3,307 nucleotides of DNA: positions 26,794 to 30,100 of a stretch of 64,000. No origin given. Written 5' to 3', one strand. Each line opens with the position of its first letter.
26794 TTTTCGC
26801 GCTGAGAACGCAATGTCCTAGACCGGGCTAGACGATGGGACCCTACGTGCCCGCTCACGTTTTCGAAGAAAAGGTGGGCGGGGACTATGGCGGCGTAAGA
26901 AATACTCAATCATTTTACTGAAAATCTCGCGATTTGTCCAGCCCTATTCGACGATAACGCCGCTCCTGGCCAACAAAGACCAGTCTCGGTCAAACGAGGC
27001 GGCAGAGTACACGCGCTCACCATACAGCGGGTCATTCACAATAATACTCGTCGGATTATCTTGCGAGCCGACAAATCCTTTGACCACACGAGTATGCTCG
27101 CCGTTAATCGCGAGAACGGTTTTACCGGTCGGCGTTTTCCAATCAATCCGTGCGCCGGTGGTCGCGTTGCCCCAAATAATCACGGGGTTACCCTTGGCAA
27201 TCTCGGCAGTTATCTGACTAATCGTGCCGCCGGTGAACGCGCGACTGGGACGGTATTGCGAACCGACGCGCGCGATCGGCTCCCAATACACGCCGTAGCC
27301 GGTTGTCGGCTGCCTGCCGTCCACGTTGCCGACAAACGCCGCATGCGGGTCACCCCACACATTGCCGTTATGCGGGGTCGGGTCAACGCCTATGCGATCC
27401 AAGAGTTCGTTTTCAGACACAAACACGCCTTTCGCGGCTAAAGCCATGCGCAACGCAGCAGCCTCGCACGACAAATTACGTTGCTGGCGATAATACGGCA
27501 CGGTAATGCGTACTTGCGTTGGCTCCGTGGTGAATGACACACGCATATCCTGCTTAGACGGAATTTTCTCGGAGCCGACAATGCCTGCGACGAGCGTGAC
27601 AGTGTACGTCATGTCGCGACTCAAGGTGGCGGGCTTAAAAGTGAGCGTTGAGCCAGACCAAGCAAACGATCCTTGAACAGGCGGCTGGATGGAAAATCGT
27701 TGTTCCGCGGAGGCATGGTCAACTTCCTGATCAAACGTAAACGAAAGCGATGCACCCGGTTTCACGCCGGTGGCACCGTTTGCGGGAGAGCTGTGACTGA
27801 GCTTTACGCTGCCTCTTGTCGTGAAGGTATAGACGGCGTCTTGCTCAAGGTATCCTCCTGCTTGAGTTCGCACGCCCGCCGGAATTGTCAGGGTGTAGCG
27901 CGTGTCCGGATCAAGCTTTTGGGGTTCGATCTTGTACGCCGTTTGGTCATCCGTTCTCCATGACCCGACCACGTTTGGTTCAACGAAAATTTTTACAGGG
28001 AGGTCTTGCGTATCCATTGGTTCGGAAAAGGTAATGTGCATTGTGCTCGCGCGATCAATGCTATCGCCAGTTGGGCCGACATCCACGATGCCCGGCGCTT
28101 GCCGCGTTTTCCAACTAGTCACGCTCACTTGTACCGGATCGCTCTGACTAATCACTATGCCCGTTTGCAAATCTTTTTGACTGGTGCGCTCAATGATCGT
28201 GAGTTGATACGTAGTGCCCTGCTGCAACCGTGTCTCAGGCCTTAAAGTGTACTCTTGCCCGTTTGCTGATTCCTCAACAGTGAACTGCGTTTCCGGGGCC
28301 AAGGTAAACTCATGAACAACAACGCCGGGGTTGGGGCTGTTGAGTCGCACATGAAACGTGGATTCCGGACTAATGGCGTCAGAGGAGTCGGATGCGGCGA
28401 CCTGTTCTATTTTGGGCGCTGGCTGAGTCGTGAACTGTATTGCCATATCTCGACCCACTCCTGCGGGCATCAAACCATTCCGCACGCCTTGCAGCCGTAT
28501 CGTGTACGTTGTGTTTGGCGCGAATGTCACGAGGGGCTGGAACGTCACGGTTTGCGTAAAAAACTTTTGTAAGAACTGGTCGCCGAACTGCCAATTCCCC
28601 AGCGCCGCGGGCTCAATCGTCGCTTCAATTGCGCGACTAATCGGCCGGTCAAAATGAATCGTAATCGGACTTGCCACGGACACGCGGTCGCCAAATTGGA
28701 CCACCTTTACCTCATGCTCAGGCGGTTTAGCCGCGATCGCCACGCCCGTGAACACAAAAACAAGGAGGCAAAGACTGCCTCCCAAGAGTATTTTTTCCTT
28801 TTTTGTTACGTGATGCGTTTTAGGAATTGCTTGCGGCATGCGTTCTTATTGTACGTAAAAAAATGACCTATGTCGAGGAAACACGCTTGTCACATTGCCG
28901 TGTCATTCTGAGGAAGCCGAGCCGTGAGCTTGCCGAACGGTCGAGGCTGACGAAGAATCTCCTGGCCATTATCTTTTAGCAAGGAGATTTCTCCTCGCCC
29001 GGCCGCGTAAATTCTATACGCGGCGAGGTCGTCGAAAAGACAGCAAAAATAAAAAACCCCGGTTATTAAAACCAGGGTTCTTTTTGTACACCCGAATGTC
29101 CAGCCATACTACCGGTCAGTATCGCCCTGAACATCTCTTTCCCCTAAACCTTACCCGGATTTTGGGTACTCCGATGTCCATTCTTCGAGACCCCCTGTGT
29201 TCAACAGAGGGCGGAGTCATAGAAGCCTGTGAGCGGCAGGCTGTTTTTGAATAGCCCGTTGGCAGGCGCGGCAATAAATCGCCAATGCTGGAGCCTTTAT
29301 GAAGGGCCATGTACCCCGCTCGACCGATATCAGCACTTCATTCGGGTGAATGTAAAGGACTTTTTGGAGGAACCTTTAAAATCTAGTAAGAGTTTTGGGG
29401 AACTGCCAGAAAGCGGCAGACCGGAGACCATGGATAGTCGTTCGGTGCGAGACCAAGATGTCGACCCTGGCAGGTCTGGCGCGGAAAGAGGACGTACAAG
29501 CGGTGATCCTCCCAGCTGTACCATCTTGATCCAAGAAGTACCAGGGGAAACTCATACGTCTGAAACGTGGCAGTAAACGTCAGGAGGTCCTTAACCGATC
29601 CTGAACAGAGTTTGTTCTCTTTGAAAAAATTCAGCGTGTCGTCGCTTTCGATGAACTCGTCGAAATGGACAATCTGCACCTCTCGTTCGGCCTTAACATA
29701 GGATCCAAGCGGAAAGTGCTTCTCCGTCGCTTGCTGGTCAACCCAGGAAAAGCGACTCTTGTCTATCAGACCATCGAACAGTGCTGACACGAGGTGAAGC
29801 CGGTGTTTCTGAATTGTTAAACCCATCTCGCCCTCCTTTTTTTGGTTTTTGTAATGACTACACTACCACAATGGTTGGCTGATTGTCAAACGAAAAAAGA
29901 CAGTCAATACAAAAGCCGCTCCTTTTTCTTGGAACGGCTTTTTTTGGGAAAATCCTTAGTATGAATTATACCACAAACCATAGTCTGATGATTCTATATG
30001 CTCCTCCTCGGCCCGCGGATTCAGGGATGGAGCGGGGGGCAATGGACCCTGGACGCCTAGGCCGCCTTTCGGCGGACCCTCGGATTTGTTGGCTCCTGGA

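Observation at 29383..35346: Giant membrane-anchored RHS/YD-repeat polymorphic toxin with candidate downstream immunity gene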

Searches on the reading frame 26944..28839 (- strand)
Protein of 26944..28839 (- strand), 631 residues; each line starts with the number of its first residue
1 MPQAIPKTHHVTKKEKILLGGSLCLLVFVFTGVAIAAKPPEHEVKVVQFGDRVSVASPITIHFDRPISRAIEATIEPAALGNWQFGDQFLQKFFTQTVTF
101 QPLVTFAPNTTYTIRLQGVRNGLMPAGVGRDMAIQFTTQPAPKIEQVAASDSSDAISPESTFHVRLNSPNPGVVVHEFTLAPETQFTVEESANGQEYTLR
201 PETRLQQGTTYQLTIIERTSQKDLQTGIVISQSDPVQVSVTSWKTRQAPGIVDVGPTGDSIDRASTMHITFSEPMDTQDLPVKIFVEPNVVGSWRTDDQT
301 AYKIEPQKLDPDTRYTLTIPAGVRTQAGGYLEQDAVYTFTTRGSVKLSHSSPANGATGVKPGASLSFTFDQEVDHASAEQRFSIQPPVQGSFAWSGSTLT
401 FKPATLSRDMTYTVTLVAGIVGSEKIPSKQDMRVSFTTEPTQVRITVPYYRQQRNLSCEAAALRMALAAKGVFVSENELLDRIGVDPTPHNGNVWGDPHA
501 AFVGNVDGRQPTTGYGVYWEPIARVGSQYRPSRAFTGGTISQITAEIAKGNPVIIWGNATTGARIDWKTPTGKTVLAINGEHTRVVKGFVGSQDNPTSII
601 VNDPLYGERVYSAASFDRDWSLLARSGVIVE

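Call 3: search_protein_families(library=pfam, proteins=[window:26944-28839:-], max_evalue=0.01)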
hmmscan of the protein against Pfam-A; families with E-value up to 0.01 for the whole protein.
window:26944-28839:- (631 aa): 4 families
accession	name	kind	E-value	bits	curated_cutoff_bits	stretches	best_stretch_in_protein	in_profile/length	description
PF13205.12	Big_5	-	8.5e-36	123.3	23.6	4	346-438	6-105/105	Bacterial Ig-like domain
PF13529.12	Peptidase_C39_2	-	8.8e-21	75.4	24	1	446-604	2-142/143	Peptidase_C39 like family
PF17964.7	Big_10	-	7e-09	36.6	22.9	1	296-405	37-146/164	Bacterial Ig domain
PF17970.7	bMG1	-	0.00028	21.3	26.4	1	261-342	19-104/105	Bacterial Alpha-2-macroglobulin MG1 domain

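Call 4: search_protein_families(library=ncbifam, proteins=[window:26944-28839:-], max_evalue=0.01)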
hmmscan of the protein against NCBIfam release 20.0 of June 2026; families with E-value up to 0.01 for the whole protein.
window:26944-28839:- (631 aa): 0 families

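Call 25: find_related_loci(query=A2, collection=genome_contigs, flank=10000)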
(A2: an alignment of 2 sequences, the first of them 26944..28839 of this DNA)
Query A2 (631 aa) in genome_contigs; peptide patterns used: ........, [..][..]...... (x = any residue, [..] = any of these).
50 stretches matched a pattern, but none encodes a relative of the query by tblastn (E <= 1e-3).

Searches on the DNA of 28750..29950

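Call 49: search_rna_families(source=window, start=28750, end=29950, threshold=evalue, max_evalue=1, show_alignments=2)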
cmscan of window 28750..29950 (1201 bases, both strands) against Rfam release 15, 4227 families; matches with E-value up to 1: 3.
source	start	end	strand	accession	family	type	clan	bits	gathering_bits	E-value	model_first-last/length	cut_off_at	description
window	29045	29148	-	RF01772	rnk_pseudo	Cis-reg; leader;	-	24.3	55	0.15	1-108/108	no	Pseudomonas rnk leader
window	28755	28865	-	RF03534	sRNA71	Gene; sRNA;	-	24.2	50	0.62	1-104/104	no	Staphylococcus sRNA71 small RNA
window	28956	29087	-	RF00516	ylbH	Cis-reg; leader;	-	18.2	50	0.35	1-122/122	no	ylbH leader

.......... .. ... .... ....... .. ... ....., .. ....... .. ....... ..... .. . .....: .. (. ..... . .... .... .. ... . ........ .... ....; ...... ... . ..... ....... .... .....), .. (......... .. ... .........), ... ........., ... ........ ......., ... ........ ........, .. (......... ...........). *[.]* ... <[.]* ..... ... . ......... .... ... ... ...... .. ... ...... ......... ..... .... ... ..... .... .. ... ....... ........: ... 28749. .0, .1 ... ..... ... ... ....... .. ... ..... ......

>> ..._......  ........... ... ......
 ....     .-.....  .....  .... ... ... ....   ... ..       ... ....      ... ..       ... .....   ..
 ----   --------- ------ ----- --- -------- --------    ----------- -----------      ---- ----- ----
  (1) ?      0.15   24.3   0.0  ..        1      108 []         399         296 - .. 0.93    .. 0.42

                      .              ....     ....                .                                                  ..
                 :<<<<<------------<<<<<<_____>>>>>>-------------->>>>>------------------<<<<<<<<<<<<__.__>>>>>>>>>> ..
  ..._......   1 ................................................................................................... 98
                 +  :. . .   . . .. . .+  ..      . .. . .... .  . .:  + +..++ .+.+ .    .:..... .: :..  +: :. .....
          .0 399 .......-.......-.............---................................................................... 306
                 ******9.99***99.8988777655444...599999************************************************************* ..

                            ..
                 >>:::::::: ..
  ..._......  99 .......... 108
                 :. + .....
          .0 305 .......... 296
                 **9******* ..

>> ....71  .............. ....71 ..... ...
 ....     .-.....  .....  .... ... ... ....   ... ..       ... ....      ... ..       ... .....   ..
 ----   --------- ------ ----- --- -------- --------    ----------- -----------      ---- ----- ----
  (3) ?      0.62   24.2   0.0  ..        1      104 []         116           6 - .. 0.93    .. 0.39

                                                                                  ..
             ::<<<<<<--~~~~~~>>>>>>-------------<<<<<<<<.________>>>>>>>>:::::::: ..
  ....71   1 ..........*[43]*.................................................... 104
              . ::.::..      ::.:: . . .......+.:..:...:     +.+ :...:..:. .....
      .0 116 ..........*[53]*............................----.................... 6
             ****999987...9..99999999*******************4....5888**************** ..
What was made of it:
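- Tried and rejected: Rfam found nothing in the intergenic regions except terminator-like chance hits (call 49).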

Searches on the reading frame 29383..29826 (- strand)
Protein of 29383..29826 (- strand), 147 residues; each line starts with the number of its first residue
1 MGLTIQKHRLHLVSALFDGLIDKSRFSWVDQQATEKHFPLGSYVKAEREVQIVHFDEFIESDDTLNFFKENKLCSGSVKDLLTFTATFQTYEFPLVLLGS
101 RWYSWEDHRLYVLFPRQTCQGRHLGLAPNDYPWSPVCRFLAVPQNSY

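Call 3: search_protein_families(library=pfam, proteins=[window:29383-29826:-], max_evalue=0.01)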
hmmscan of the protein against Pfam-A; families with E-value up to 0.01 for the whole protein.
window:29383-29826:- (147 aa): 0 families

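Call 4: search_protein_families(library=ncbifam, proteins=[window:29383-29826:-], max_evalue=0.01)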
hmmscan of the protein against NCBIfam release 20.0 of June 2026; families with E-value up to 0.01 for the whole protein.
window:29383-29826:- (147 aa): 0 families

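Call 8: find_homologous_proteins(query=window:29383-29826:-, max_evalue=0.01)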
Query window:29383-29826:- (147 aa): 3 proteins with E <= 0.01 among 14 candidates.
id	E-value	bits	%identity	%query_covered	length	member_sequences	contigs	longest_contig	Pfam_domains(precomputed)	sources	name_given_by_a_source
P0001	6.9e-98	343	100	100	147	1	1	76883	-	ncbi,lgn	-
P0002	1.0e-63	232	71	99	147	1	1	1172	-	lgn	-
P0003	5.1e-59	217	63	99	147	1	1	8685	-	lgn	-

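Call 9: find_encoding_contigs(protein=P0003, flank=10000)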
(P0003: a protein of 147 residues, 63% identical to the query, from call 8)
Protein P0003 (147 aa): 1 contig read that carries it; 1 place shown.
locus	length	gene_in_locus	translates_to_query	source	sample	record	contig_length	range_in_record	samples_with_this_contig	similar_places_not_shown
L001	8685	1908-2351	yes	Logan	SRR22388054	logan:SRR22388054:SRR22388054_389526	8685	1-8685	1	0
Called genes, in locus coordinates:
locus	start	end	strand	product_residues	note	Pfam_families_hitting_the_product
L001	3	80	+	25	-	?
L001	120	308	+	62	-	-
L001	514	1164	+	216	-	PF18914:DUF5666 (weak)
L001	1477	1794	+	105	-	-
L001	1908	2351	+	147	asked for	-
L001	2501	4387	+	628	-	PF13205:Big_5, PF13529:Peptidase_C39_2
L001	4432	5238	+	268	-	PF13529:Peptidase_C39_2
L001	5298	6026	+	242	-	PF02585:PIG-L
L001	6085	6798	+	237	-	PF01628:HrcA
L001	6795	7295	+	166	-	PF01025:GrpE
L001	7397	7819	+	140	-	PF00011:HSP20, PF17886:ArsA_HSP20 (faint)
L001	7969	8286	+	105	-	-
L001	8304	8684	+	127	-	?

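Call 10: find_encoding_contigs(protein=P0002, flank=10000)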
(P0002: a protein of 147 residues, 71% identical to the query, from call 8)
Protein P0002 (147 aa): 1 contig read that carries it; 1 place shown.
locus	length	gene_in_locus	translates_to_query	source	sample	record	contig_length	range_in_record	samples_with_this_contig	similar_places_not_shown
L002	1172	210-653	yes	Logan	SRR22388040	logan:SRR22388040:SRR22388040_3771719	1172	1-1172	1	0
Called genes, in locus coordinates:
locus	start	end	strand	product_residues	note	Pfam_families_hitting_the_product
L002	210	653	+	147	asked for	-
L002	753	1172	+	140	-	?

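Call 11: find_encoding_contigs(protein=P0001, flank=10000)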
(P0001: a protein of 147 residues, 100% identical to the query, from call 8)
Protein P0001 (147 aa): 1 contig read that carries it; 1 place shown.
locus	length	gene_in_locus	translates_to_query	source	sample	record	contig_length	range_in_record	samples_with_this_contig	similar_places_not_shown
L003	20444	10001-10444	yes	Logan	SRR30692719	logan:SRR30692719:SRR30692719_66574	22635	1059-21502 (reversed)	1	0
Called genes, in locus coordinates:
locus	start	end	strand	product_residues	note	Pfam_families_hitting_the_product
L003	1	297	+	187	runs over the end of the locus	PF04079:SMC_ScpB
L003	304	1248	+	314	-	PF00768:Peptidase_S11, PF13354:Beta-lactamase2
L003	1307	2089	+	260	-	PF00121:TIM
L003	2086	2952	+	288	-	PF01116:F_bP_aldolase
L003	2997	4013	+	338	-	PF00044:Gp_dh_N, PF02800:Gp_dh_C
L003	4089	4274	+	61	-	-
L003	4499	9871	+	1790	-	PF20148:DUF6531, PF05593:RHS_repeat, PF25023:TEN_YD-shell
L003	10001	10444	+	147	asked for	-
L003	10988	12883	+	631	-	PF17964:Big_10 (faint), PF13205:Big_5, PF13529:Peptidase_C39_2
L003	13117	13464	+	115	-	PF04020:Phage_holin_4_2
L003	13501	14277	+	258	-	PF13529:Peptidase_C39_2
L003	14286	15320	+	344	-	PF03706:LPG_synthase_TM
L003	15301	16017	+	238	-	PF02585:PIG-L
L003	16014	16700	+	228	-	PF04203:Sortase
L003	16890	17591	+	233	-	PF01628:HrcA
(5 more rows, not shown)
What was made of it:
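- On RHS/YD-repeat polymorphic toxins: PF25023 TEN_YD-shell is precomputed for this protein (call 11).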

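Call 21: find_related_loci(query=A1, collection=genome_contigs, flank=10000)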
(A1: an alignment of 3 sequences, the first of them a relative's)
Query A1 (147 aa) in genome_contigs; peptide patterns used: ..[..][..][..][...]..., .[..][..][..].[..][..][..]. (x = any residue, [..] = any of these).
56 stretches matched a pattern, but none encodes a relative of the query by tblastn (E <= 1e-3).

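Call 32: predict_structure(alignment_id=A1)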
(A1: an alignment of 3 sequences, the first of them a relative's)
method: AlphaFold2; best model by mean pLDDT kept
length: 147 residues; sequences in the alignment: 3
mean_pLDDT: 38.9   pTM: 0.34
mean pLDDT of the five models: 38.9, 35.9, 35.8, 34.9, 31.4
residues with pLDDT >= 90: 0; 70-90: 0; 50-70: 31; < 50: 116
segments of 3 or more residues with pLDDT < 50: 1-81, 89-96, 117-134
pLDDT, mean of each block of 10 residues (from residue 1): 23 25 29 32 29 34 41 38 49 46 52 51 37 51 50
secondary structure, 60 per line:
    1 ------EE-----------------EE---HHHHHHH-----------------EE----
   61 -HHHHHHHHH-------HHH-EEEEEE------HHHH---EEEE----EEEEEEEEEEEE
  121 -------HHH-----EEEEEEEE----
elements in order: H31-37 H62-70 E82-87 H94-97 E101-104 E109-120 E136-143

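Call 34: search_protein_families(library=pfam, proteins=[window:29386-29826:-], max_evalue=10)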
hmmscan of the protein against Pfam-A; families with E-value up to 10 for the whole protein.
window:29386-29826:- (147 aa): 0 families

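Call 36: search_solved_structures(query=A1, max_evalue=10)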
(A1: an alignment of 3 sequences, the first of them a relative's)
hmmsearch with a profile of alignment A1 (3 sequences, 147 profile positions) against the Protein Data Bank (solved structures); distinct sequences matched with E-value up to 10: 3.
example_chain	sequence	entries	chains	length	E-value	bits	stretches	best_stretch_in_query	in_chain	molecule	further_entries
2kdk_A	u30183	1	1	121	0.021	18.2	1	23-107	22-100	Aryl hydrocarbon receptor nuclear translocator-like protein 2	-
9g8s_T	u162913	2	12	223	0.27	14.6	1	9-103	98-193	Peptidoglycan-binding LysM protein | gp61 - Tail tube initiator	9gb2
1u7n_A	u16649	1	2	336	1.7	12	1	21-72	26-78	Fatty acid/phospholipid synthesis protein plsX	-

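Call 42: find_related_loci(query=A1, collection=metagenome_contigs, flank=10000)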
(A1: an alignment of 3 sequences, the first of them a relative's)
Query A1 (147 aa) in metagenome_contigs; peptide patterns used: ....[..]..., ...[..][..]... (x = any residue, [..] = any of these).
240 stretches matched a pattern, but none encodes a relative of the query by tblastn (E <= 1e-3).
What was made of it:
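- Tried and rejected: Two genome_contigs scans (147-aa family; Big_5/C39 neighbour) and one metagenome_contigs scan found no relatives (calls 21, 25, 42).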

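Call 66: search_protein_families(library=phrogs, proteins=[window:29386-29826:-], max_evalue=1)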
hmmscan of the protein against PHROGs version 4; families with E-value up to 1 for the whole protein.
window:29386-29826:- (147 aa): 1 family
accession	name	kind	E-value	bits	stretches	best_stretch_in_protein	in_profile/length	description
phrog_24310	-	unknown function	0.036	15.3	1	26-84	21-79/106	-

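Call 67: search_protein_families(library=padloc, proteins=[window:29386-29826:-], max_evalue=1)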
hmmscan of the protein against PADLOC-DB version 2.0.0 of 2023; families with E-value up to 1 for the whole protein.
window:29386-29826:- (147 aa): 0 families
